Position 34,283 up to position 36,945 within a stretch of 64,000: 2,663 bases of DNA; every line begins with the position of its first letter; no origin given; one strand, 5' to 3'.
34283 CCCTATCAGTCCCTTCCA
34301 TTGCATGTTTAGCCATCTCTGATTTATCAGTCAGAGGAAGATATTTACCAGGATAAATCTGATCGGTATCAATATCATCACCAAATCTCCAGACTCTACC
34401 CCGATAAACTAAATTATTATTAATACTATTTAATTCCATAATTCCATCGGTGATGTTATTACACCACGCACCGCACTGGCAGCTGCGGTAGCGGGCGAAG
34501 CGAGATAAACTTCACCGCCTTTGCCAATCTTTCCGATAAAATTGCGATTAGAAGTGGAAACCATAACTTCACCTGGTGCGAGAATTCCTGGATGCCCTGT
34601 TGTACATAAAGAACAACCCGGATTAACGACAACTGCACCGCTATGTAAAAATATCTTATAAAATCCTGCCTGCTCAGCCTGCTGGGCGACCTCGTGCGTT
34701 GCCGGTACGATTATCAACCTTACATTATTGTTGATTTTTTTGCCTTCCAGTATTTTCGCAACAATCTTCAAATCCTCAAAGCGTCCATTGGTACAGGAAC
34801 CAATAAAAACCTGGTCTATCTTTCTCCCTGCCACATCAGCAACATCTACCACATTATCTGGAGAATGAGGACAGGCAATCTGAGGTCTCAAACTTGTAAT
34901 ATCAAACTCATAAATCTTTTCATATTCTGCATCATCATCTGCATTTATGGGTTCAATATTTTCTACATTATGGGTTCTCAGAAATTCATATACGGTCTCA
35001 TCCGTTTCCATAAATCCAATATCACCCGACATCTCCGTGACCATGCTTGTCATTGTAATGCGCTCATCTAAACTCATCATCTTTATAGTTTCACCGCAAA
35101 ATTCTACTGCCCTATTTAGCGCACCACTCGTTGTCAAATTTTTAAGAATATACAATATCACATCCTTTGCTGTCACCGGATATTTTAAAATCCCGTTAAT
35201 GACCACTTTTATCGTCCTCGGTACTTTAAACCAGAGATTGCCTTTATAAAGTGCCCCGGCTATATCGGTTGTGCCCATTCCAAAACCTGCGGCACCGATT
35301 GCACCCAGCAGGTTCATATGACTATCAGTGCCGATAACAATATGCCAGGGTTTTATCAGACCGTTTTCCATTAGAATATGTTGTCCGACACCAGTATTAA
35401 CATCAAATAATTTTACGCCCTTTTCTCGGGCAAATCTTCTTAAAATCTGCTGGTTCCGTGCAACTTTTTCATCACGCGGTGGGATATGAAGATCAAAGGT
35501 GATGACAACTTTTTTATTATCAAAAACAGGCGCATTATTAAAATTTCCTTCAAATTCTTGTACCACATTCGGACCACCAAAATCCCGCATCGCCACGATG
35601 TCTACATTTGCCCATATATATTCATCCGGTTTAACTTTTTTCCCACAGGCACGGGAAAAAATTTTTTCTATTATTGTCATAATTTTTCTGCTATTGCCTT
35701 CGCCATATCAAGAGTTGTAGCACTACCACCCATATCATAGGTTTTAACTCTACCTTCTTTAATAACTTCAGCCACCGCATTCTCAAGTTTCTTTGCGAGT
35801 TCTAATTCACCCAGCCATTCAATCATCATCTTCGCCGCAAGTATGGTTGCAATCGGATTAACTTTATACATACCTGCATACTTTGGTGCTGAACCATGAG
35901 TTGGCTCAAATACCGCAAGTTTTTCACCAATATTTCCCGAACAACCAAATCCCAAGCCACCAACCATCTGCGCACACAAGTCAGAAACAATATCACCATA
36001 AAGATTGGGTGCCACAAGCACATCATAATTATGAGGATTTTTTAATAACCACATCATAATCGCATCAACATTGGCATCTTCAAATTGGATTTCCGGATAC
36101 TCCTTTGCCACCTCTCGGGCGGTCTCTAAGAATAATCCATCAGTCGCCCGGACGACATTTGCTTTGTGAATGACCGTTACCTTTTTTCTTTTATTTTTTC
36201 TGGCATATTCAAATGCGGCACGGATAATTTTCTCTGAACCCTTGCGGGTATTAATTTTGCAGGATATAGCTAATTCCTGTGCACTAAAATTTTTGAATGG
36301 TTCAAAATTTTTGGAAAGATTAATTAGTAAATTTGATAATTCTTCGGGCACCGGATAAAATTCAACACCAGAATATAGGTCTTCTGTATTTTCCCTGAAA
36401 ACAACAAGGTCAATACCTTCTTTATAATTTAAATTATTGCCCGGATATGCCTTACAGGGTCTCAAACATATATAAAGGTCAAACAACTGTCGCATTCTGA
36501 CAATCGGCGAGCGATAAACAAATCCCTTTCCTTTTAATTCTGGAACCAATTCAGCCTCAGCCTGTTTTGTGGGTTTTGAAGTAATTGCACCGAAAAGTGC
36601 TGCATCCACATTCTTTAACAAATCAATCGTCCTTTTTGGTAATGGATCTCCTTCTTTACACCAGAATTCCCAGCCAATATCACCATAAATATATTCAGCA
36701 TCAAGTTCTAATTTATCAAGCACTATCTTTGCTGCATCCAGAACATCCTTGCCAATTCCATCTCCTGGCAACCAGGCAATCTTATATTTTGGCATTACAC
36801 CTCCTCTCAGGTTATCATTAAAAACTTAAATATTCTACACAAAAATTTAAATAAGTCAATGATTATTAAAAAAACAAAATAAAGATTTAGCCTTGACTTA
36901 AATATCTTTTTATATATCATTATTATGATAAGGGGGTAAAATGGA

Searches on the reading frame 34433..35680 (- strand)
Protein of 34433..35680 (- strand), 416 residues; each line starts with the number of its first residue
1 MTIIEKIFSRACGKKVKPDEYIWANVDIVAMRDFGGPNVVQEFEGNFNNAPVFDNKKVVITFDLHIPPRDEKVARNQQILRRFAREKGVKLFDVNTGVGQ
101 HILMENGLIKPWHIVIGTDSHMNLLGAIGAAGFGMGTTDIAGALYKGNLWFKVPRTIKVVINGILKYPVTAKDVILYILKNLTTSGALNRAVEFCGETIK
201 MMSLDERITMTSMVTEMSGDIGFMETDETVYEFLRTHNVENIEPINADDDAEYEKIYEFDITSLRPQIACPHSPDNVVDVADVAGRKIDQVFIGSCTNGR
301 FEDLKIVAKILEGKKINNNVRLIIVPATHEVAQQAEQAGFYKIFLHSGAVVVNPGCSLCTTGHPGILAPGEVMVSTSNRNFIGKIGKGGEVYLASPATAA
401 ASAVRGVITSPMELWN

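Call 10: search_protein_families(library=pfam, proteins=[window:34433-35680:-], max_evalue=0.001)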
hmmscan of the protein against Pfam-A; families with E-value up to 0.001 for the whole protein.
window:34433-35680:- (416 aa): 2 families
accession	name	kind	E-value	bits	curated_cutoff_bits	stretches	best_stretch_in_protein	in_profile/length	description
PF00330.25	Aconitase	-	2.1e-94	317.5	28.7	2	20-282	17-305/463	Aconitase family (aconitate hydratase)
PF04412.18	AcnX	-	0.00015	21.1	31.5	1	285-359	288-360/400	Aconitase X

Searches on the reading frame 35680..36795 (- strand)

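Call 10: search_protein_families(library=pfam, proteins=[window:35680-36795:-], max_evalue=0.001)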
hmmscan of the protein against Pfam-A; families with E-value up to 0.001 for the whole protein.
window:35680-36795:- (372 aa): 1 family
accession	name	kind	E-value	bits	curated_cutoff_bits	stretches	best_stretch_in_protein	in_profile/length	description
PF00180.25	Iso_dh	-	1.4e-91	307.8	27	1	5-368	1-348/348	Isocitrate/isopropylmalate dehydrogenase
